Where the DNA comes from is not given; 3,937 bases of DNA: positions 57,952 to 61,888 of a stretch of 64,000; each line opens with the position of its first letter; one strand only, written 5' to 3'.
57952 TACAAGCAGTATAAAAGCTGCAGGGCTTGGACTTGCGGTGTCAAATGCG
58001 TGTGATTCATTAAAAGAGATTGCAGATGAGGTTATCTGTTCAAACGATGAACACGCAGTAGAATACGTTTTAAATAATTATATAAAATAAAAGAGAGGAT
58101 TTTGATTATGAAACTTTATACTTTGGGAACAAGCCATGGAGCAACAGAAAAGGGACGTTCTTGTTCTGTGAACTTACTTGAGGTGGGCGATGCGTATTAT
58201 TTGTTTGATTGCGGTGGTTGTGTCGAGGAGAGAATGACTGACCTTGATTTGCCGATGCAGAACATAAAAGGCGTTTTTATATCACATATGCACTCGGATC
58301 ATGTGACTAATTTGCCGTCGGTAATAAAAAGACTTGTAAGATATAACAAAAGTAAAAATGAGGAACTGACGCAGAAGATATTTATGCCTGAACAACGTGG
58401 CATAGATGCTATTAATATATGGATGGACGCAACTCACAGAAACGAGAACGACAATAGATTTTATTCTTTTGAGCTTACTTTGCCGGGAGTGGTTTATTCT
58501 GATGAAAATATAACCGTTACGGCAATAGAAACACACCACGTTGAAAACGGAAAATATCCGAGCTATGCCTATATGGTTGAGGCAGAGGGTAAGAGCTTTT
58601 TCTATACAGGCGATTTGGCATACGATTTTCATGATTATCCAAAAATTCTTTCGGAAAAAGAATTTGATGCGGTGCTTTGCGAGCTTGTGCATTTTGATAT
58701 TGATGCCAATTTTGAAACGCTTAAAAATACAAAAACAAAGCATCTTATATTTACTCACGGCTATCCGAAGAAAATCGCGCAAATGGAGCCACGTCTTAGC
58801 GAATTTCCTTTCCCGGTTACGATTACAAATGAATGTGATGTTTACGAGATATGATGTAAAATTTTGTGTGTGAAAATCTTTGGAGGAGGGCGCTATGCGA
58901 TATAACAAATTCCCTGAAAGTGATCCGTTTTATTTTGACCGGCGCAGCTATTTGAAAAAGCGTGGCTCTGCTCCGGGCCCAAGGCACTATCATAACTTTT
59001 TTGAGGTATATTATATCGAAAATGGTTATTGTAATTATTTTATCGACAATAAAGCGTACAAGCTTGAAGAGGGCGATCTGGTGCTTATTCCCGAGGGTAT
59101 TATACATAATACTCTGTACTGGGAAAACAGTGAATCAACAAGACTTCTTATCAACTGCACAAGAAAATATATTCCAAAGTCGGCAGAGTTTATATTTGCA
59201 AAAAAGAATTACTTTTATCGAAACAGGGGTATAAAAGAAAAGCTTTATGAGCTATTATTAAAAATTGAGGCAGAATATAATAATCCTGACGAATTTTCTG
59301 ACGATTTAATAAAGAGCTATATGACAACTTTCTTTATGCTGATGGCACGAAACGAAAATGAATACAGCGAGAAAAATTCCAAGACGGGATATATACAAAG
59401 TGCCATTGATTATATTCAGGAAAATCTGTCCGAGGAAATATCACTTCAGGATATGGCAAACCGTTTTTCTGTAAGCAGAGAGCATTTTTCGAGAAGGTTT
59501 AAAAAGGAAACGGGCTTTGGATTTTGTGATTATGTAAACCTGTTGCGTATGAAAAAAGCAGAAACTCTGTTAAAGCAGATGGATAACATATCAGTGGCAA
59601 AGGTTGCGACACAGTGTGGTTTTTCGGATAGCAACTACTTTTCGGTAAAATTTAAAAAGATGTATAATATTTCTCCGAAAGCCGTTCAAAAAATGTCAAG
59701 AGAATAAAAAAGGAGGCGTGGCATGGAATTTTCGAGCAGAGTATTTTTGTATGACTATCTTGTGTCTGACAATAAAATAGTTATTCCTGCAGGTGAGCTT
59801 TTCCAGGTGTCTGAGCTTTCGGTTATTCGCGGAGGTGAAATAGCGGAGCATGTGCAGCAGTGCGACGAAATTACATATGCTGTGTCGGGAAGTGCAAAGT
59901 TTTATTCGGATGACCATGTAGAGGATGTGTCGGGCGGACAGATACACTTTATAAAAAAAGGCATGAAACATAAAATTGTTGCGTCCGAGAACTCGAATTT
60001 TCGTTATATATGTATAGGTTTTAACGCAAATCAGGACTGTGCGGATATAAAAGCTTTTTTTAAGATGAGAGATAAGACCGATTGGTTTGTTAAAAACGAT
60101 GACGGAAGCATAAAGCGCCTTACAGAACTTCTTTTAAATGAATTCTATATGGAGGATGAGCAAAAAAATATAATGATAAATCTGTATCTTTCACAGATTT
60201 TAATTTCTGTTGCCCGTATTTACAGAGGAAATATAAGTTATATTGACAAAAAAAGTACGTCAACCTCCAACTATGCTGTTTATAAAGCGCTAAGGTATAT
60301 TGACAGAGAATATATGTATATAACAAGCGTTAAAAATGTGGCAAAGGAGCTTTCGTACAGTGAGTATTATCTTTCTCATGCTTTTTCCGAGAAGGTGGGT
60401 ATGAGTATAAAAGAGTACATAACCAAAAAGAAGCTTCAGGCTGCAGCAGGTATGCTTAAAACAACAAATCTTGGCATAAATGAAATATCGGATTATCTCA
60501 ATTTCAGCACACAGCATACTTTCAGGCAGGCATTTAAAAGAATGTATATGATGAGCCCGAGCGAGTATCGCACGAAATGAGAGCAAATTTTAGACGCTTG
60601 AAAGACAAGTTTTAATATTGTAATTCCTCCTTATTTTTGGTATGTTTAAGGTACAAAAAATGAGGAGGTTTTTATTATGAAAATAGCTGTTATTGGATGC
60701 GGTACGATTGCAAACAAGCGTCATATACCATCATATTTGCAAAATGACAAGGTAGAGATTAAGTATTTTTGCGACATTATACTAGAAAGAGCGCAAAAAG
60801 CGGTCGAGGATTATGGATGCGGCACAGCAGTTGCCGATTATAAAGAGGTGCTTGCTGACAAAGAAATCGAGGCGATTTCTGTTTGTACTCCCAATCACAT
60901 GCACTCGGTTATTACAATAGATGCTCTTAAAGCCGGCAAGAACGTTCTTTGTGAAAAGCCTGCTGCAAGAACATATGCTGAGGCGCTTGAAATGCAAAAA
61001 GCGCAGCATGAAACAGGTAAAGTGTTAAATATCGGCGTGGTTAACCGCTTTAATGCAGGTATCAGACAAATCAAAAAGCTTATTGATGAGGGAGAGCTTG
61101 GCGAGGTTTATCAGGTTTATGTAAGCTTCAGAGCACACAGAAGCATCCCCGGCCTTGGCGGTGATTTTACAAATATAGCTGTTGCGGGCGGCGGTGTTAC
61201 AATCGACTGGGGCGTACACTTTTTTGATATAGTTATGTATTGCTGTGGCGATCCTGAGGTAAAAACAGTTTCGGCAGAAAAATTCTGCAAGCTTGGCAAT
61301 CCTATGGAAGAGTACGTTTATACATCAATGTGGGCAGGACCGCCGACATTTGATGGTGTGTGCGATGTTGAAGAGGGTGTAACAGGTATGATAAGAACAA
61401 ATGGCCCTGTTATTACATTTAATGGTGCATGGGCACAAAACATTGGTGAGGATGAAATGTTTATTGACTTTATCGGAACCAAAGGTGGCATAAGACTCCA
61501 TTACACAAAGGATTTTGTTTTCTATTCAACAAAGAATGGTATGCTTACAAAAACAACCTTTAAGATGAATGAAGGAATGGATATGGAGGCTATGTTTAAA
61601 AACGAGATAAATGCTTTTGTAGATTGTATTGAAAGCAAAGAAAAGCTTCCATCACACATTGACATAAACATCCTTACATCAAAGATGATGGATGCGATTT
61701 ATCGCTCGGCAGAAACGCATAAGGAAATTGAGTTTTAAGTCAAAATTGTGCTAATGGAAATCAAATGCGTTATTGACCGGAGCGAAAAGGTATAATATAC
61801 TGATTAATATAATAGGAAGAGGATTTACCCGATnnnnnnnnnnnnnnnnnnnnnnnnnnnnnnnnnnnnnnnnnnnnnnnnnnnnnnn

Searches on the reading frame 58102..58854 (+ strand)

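Call 88: search_protein_families(library=pfam, proteins=[window:58102-58854:+], max_evalue=0.00001)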
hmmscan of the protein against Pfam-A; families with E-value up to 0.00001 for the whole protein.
window:58102-58854:+ (250 aa): 3 families
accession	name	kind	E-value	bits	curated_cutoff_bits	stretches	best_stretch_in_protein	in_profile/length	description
PF12706.13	Lactamase_B_2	-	2.8e-12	47.1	27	1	34-219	4-199/200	Beta-lactamase superfamily domain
PF00753.33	Lactamase_B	-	1.4e-07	32.1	22.7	1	19-78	4-67/196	Metallo-beta-lactamase superfamily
PF23023.1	Anti-Pycsar_Apyc1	-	5.7e-06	26.4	50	1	24-97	23-91/250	Anti-Pycsar protein Apyc1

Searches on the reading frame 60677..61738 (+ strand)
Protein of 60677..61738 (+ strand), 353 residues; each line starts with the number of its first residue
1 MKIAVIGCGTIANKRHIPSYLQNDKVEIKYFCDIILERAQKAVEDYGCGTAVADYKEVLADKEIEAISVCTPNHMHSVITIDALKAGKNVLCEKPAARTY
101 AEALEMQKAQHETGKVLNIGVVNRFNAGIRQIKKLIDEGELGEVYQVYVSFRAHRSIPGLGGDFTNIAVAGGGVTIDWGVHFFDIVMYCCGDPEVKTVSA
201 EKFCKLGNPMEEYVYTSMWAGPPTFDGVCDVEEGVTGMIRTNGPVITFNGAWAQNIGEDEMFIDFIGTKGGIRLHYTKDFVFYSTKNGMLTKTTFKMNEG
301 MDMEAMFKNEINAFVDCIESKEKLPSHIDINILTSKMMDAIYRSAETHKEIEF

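Call 3: search_protein_families(library=pfam, proteins=[window:60677-61738:+], max_evalue=0.01)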
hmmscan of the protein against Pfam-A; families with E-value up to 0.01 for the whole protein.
window:60677-61738:+ (353 aa): 4 families
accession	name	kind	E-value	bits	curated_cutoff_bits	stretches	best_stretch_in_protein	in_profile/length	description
PF01408.29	GFO_IDH_MocA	-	8.4e-28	97.9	24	1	1-120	1-119/120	Oxidoreductase family, NAD-binding Rossmann fold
PF22725.1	GFO_IDH_MocA_C3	-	9.3e-16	58.4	27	1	129-273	1-124/124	GFO/IDH/MocA C-terminal domain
PF02894.22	GFO_IDH_MocA_C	-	2.6e-12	47.5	22.9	1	133-352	1-217/218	Oxidoreductase family, C-terminal alpha/beta domain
PF22685.1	Gal80p_C-like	-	0.0022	18.6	29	0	129-274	3-150/152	Gal80p, C-terminal domain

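Call 4: search_protein_families(library=ncbifam, proteins=[window:60677-61738:+], max_evalue=0.01)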
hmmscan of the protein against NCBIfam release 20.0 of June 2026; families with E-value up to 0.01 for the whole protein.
window:60677-61738:+ (353 aa): 10 families
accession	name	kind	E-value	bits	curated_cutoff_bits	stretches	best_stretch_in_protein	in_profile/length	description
TIGR04380.1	myo_inos_iolG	equivalog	5.2e-39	134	355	1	1-351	2-329/330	inositol 2-dehydrogenase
NF040723.1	UDP-GlcNAcDh_Arch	equivalog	5.6e-36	124.6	450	1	1-323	1-279/302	UDP-N-acetylglucosamine 3-dehydrogenase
NF052479.1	LevoglcsnDh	equivalog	2.5e-30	105.5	650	1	26-278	36-293/386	levoglucosan dehydrogenase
NF041392.1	XylDh_Gfo6_Halo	equivalog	3.8e-23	81.9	350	1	2-352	18-349/350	D-xylose 1-dehydrogenase Gfo6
NF052679.1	InsChiInosDhIolG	equivalog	1.8e-21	76.6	540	1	1-155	3-159/343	bifunctional inositol 2-dehydrogenase/D-chiro-inositol 1-dehydrogenase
NF008607.0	PRK11579.1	subfamily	2.5e-21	76.1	330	1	2-200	6-199/346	oxidoreductase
NF007574.0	PRK10206.1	equivalog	1.6e-17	63.6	352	1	2-203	4-200/345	oxidoreductase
NF058563.1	BT_2159_fam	equivalog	4.1e-17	62.2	650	1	1-330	1-305/350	disaccharide 3-dehydrogenase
NF058561.1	BT_2158_fam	equivalog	1.1e-16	60.5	750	1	2-148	37-181/487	glycoside 3-dehydrogenase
NF009830.0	PRK13304.1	equivalog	2.7e-05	23.8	267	1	1-91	2-89/265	aspartate dehydrogenase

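Call 52: search_solved_structures(query=window:60677-61738:+, max_evalue=1e-10)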
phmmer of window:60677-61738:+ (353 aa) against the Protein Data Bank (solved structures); distinct sequences matched with E-value up to 1e-10: 60.
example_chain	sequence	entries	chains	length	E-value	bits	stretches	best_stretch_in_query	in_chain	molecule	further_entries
7xr9_A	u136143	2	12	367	9.2e-56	192.7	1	1-348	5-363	DgpA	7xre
9m3d_B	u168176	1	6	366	7.4e-47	163.4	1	3-352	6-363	DgpA1 from W974-1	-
3e18_A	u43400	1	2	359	1.8e-27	99.7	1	3-217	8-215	oxidoreductase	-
3cea_A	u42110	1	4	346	8.1e-24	87.7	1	2-349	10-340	Myo-inositol 2-dehydrogenase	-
4fb5_A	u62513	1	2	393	2.1e-21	79.7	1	39-195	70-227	Probable oxidoreductase protein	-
2glx_A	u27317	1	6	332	4.4e-21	78.7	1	5-203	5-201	1,5-anhydro-D-fructose reductase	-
3ec7_A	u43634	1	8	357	1.3e-20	77.2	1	2-148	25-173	Putative Dehydrogenase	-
3i23_A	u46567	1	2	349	4.7e-20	75.3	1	2-197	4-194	Oxidoreductase, Gfo/Idh/MocA family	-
3fd8_A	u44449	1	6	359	5.1e-20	75.2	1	2-197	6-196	Oxidoreductase, Gfo/Idh/MocA family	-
6a3f_A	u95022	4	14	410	3.4e-19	72.4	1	36-278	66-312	Putative dehydrogenase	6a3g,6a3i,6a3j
9m37_A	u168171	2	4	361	9.9e-19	70.9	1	2-202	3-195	P581a DgpA2 and isoorientin complex structure | Gfo/Idh/MocA family protein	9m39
3ezy_A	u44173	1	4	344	1.6e-17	67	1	2-200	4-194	Dehydrogenase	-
4h3v_A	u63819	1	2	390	5e-17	65.3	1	29-206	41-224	Oxidoreductase domain protein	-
9azo_A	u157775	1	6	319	5.3e-17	65.2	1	2-197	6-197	PmdC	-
3mz0_A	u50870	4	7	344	5.9e-17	65.1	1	2-192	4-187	Inositol 2-dehydrogenase/D-chiro-inositol 3-dehydrogenase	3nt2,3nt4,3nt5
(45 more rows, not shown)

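Call 90: find_homologous_proteins(query=window:60677-61738:+, max_evalue=1e-30)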
Query window:60677-61738:+ (353 aa): 6143 proteins with E <= 1e-30 among 8000 candidates; the best 120 are listed.
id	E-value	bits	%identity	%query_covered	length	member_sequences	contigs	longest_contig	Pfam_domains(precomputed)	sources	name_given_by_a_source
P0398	2.2e-240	815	100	100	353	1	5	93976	PF01408.29,PF22725.2,PF02894.23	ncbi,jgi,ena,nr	ncbi:MAG: Gfo/Idh/MocA family oxidoreductase [Ruminococcaceae bacterium]|nr:Gfo/Idh/MocA family oxid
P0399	3.2e-234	794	97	99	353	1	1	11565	PF01408.29,PF22725.2,PF02894.23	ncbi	-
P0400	1.1e-207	707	84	100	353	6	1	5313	PF01408.29,PF22725.2,PF02894.23,PF03807.24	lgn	-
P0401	8.5e-206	701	82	100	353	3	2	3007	PF01408.29,PF22725.2,PF02894.23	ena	-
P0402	1.5e-204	697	83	100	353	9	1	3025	PF01408.29,PF22725.2,PF02894.23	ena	-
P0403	4.0e-204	696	85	100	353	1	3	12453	PF01408.29,PF22725.2,PF02894.23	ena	-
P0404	4.8e-204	695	84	100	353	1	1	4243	PF01408.29,PF22725.2,PF02894.23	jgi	-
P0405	1.1e-203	694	83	100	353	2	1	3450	PF01408.29,PF22725.2,PF02894.23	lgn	-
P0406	1.7e-203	693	83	99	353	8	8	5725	PF01408.29,PF22725.2,PF02894.23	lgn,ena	-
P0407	3.4e-203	692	82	100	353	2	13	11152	PF01408.29,PF22725.2,PF02894.23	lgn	-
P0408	5.1e-203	692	82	100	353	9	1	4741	PF01408.29,PF22725.2,PF02894.23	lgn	-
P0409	3.3e-202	689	82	100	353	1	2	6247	PF01408.29,PF22725.2,PF02894.23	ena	-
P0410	3.9e-202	689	82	100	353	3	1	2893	PF01408.29,PF22725.2,PF02894.23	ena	-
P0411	1.1e-201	688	82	99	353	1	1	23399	PF01408.29,PF22725.2,PF02894.23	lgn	-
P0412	1.1e-201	687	81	100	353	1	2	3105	PF01408.29,PF22725.2,PF02894.23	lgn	-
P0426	7.5e-191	652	77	99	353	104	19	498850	PF01408.29,PF22725.2,PF02894.23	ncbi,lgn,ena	-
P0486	9.9e-180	615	75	99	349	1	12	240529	PF01408.29,PF22725.2,PF02894.23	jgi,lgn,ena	-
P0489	1.5e-179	615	73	100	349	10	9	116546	PF01408.29,PF22725.2,PF02894.23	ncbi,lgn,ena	-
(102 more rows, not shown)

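Call 91: find_encoding_contigs(protein=P0426, flank=5000, max_places=4)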
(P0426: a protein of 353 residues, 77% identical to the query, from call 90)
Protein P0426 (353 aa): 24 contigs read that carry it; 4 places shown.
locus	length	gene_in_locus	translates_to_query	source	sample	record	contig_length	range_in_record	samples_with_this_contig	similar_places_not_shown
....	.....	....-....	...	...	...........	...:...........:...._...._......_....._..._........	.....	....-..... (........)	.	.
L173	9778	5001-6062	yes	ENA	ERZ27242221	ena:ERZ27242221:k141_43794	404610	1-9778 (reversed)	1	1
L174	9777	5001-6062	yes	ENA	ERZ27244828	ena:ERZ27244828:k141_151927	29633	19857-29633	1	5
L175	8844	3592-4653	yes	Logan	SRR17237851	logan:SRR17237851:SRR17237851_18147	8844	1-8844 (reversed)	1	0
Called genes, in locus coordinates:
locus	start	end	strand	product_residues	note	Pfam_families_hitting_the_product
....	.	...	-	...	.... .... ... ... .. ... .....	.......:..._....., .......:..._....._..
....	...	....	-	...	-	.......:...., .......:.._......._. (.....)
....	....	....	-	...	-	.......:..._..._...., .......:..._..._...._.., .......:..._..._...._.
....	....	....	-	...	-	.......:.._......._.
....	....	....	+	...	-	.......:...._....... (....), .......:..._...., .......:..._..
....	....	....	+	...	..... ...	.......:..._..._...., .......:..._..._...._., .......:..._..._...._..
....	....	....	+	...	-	-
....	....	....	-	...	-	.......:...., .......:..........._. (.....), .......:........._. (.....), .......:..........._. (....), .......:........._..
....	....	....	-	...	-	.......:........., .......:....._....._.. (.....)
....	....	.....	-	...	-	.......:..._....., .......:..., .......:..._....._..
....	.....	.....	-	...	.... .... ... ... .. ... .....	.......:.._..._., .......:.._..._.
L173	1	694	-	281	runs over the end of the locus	PF00106:adh_short, PF13561:adh_short_C2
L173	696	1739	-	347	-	PF03786:UxuA, PF01261:AP_endonuc_2 (faint)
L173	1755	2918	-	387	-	PF01408:GFO_IDH_MocA, PF22725:GFO_IDH_MocA_C3, PF02894:GFO_IDH_MocA_C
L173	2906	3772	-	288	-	PF01261:AP_endonuc_2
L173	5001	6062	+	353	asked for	PF01408:GFO_IDH_MocA, PF02894:GFO_IDH_MocA_C, PF22725:GFO_IDH_MocA_C3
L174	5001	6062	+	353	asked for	PF01408:GFO_IDH_MocA, PF02894:GFO_IDH_MocA_C, PF22725:GFO_IDH_MocA_C3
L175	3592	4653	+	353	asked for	PF01408:GFO_IDH_MocA, PF02894:GFO_IDH_MocA_C, PF22725:GFO_IDH_MocA_C3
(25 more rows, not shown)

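Call 92: find_encoding_contigs(protein=P0489, flank=5000, max_places=3)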
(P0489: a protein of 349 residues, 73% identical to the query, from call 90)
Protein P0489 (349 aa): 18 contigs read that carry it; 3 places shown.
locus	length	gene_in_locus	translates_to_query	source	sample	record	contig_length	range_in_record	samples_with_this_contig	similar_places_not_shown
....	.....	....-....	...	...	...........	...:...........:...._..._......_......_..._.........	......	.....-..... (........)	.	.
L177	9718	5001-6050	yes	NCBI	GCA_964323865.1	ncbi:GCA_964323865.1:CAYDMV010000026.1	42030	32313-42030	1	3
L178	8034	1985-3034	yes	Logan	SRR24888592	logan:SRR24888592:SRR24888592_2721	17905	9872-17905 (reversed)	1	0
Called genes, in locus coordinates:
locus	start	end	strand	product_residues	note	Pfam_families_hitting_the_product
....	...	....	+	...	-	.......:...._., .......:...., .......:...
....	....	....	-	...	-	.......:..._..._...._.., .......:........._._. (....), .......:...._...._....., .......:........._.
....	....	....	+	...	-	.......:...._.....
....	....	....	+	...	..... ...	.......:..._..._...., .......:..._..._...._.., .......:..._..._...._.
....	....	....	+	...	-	-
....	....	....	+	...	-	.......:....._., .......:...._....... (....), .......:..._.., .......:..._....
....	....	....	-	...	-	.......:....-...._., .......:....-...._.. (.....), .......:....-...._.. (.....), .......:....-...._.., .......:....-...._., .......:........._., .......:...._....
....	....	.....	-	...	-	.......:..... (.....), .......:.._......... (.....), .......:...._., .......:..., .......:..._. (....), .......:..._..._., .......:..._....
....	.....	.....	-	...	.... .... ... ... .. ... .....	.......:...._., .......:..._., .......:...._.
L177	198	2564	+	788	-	PF00488:MutS_V, PF20297:MSSS, PF01713:Smr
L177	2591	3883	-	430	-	PF01053:Cys_Met_Meta_PP, PF00155:Aminotran_1_2 (weak), PF01041:DegT_DnrJ_EryC1, PF00266:Aminotran_5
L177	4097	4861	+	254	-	PF01026:TatD_DNase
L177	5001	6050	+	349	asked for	PF01408:GFO_IDH_MocA, PF22725:GFO_IDH_MocA_C3, PF02894:GFO_IDH_MocA_C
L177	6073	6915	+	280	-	-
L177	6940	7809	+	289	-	PF07883:Cupin_2, PF02311:AraC_binding (weak), PF12833:HTH_18, PF00165:HTH_AraC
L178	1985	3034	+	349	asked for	PF01408:GFO_IDH_MocA, PF22725:GFO_IDH_MocA_C3, PF02894:GFO_IDH_MocA_C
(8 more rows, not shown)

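Call 93: find_encoding_contigs(protein=P0486, flank=5000, max_places=3)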
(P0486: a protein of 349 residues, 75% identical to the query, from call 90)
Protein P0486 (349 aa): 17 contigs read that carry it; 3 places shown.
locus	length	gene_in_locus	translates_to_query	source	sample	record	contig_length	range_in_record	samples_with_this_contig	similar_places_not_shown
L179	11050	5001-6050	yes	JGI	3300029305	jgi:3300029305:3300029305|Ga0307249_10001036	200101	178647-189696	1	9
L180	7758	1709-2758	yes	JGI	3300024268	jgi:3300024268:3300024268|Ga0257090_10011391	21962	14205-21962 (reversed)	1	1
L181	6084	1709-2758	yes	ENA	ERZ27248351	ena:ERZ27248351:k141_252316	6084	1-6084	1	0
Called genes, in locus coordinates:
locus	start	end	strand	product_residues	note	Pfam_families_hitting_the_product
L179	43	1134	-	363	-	PF09587:PGA_cap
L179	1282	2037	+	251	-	PF12833:HTH_18, PF00165:HTH_AraC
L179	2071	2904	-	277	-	PF08543:Phos_pyr_kin, PF00294:PfkB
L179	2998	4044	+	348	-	PF00392:GntR, PF00155:Aminotran_1_2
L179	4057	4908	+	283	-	PF07883:Cupin_2 (weak), PF02311:AraC_binding (weak), PF22200:ExsA_N (weak), PF00165:HTH_AraC (weak), PF12833:HTH_18, PF00165:HTH_AraC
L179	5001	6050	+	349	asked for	PF01408:GFO_IDH_MocA, PF22725:GFO_IDH_MocA_C3, PF02894:GFO_IDH_MocA_C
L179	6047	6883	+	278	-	PF01408:GFO_IDH_MocA (weak)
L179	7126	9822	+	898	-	PF00395:SLH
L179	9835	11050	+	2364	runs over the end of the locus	PF20578:aBig_2, PF09479:Flg_new, PF20578:aBig_2 (weak), PF00754:F5_F8_type_C, PF22633:F5_F8_type_C_2 (weak), PF20578:aBig_2, PF00395:SLH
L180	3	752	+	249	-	?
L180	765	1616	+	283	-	PF07883:Cupin_2 (weak), PF02311:AraC_binding (weak), PF22200:ExsA_N (weak), PF00165:HTH_AraC (weak), PF12833:HTH_18, PF00165:HTH_AraC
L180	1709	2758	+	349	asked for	PF01408:GFO_IDH_MocA, PF22725:GFO_IDH_MocA_C3, PF02894:GFO_IDH_MocA_C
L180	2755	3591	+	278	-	PF01408:GFO_IDH_MocA (weak)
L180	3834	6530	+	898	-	PF00395:SLH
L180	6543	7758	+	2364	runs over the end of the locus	PF20578:aBig_2, PF09479:Flg_new, PF20578:aBig_2 (weak), PF00754:F5_F8_type_C, PF22633:F5_F8_type_C_2 (weak), PF20578:aBig_2, PF00395:SLH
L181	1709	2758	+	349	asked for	PF01408:GFO_IDH_MocA, PF22725:GFO_IDH_MocA_C3, PF02894:GFO_IDH_MocA_C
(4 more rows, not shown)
